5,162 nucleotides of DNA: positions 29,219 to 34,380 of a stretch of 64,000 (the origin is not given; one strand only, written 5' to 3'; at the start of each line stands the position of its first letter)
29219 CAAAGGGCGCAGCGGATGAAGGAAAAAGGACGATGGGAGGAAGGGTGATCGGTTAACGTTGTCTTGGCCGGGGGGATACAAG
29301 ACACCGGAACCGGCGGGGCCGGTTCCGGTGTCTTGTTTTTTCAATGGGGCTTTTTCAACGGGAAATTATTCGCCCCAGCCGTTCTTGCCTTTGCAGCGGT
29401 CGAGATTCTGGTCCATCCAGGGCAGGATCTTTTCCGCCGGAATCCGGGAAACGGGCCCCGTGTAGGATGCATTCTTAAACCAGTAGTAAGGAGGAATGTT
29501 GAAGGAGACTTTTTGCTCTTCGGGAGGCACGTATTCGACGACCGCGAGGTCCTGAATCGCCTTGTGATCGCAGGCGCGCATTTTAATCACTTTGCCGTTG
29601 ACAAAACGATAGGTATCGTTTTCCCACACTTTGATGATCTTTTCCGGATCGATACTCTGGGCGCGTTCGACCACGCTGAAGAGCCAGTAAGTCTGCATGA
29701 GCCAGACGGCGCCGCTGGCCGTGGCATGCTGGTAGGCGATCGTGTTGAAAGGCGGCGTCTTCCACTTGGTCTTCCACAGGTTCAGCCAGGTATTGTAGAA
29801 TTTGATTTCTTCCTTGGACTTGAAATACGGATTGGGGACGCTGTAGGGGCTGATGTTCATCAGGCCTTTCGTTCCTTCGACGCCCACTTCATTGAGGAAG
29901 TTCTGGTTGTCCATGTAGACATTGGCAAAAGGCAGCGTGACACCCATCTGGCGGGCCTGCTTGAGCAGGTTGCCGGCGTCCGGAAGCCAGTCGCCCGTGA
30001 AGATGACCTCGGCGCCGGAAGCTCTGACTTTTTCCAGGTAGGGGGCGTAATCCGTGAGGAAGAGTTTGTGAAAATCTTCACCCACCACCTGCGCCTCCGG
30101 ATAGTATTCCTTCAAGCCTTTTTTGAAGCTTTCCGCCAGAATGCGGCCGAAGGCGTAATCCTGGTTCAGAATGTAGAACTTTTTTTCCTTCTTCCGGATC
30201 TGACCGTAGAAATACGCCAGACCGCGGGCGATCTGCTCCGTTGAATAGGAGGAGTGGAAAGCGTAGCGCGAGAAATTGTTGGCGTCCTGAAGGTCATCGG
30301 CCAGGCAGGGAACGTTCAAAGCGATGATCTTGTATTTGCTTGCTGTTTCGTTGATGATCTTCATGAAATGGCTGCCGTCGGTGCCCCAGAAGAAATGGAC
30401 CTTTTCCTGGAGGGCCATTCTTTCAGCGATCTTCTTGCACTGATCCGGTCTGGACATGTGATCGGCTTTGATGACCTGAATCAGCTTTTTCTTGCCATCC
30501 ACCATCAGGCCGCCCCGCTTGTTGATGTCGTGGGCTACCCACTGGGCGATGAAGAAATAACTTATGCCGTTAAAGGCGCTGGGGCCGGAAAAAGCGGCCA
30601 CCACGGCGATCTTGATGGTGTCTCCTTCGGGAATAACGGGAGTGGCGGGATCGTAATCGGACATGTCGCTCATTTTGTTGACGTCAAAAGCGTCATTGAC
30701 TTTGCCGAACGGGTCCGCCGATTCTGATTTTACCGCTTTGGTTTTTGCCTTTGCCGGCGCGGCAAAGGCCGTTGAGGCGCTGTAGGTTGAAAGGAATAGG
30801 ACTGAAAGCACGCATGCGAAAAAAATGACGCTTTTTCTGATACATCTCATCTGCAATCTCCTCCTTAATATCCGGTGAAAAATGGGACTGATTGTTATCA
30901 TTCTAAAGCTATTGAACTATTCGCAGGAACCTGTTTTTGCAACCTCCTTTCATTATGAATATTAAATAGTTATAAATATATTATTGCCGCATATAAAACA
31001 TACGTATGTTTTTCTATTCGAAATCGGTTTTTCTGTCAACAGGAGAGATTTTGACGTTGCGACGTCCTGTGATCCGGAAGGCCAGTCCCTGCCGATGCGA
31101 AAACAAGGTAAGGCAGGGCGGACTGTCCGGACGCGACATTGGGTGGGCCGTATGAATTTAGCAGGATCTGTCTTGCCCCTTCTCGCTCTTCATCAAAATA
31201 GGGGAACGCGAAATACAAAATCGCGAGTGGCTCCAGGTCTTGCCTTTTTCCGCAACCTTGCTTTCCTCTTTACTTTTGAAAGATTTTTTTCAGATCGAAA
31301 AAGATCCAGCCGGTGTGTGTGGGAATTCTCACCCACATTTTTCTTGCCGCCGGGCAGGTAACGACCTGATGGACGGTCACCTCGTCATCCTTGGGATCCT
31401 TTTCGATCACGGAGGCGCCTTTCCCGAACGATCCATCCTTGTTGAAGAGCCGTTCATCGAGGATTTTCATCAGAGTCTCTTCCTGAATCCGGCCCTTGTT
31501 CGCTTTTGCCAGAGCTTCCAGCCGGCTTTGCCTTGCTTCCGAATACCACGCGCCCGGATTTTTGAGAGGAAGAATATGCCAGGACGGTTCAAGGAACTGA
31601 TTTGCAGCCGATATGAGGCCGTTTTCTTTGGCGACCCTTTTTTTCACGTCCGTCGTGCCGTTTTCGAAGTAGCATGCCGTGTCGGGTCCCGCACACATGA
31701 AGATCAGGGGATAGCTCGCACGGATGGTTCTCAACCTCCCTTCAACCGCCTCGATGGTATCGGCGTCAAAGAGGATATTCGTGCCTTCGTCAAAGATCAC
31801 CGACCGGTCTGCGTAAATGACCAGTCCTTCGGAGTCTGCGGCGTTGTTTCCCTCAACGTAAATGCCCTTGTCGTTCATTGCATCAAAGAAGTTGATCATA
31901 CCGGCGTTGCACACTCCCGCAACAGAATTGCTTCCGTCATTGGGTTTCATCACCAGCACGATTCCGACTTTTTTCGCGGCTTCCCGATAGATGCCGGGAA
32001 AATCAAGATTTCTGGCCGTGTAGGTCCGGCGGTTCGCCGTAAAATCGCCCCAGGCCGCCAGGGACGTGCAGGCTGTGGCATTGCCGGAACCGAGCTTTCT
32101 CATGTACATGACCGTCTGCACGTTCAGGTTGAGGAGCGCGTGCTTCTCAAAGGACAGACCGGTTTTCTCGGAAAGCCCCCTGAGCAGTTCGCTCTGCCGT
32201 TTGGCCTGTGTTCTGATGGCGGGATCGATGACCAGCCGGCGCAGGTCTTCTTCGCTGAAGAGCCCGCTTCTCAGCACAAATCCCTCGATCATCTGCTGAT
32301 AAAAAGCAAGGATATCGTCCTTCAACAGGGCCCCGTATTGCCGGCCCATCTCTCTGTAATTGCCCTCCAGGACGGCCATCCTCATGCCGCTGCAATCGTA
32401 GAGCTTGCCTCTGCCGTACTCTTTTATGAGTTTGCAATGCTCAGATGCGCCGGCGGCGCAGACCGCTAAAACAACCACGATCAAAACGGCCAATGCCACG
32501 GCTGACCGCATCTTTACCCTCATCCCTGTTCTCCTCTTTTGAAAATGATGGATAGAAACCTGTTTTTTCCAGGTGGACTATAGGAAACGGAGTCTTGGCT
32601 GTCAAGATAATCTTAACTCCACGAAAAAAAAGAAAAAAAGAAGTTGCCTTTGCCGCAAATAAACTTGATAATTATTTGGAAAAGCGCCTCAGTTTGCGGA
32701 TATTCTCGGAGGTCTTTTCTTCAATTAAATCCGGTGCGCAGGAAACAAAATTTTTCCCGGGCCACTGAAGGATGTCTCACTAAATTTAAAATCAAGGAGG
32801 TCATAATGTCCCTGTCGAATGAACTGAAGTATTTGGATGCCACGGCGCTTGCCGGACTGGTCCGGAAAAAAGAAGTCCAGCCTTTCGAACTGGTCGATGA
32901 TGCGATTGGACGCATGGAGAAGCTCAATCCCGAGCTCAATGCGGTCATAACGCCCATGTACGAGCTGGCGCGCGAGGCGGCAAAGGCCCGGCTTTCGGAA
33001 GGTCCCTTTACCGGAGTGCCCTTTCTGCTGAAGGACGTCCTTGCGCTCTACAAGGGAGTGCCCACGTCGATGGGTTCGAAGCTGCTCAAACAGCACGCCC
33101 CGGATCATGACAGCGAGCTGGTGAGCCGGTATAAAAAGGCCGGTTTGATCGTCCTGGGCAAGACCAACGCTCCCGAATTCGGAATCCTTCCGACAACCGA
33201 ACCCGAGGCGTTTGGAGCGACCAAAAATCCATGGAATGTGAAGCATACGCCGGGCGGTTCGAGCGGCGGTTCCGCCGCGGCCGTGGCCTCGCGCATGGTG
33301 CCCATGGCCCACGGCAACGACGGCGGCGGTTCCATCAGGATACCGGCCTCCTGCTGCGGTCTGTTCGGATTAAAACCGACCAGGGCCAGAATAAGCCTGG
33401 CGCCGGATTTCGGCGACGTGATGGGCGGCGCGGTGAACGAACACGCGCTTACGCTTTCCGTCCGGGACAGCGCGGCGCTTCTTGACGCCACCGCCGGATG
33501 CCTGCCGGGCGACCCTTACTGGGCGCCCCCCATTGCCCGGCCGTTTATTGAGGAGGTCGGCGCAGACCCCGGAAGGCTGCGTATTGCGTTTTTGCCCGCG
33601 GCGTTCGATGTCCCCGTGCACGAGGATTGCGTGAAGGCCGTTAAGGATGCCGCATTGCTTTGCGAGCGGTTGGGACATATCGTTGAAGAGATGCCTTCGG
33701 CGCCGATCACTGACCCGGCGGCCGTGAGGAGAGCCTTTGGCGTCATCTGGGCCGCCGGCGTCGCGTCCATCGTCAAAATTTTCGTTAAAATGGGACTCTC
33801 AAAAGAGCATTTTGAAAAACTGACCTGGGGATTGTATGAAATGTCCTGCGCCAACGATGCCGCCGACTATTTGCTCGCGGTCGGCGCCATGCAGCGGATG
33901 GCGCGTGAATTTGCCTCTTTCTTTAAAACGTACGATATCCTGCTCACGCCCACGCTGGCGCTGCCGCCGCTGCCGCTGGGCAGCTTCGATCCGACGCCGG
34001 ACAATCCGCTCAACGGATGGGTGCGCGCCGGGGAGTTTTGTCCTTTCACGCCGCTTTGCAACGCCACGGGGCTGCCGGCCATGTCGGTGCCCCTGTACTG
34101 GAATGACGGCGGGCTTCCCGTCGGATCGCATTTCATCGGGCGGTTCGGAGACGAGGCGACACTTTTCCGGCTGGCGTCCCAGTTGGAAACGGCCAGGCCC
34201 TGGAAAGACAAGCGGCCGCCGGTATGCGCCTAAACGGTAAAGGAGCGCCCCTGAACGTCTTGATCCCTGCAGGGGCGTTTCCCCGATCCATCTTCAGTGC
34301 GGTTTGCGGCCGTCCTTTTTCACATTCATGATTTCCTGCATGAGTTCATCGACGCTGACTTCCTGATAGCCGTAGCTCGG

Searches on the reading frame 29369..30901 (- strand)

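Call 35: search_protein_families(library=pfam, proteins=[window:29369-30901:-], max_evalue=0.00001)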
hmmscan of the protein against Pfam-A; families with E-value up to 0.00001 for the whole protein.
window:29369-30901:- (511 aa): 2 families
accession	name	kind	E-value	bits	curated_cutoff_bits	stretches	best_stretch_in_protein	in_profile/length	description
PF13458.12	Peripla_BP_6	-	3.6e-46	158.8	31.7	1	95-457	1-338/343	Periplasmic binding protein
PF13433.12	Peripla_BP_5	-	1.6e-08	34.5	27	1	96-447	1-326/363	Periplasmic binding protein domain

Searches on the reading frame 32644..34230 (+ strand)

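Call 35: search_protein_families(library=pfam, proteins=[window:32644-34230:+], max_evalue=0.00001)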
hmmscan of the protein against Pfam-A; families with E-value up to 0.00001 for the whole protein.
window:32644-34230:+ (529 aa): 1 family
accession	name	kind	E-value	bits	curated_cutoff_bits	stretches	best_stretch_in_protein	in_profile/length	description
PF01425.27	Amidase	-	3.3e-99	333.4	27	1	82-507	1-444/445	Amidase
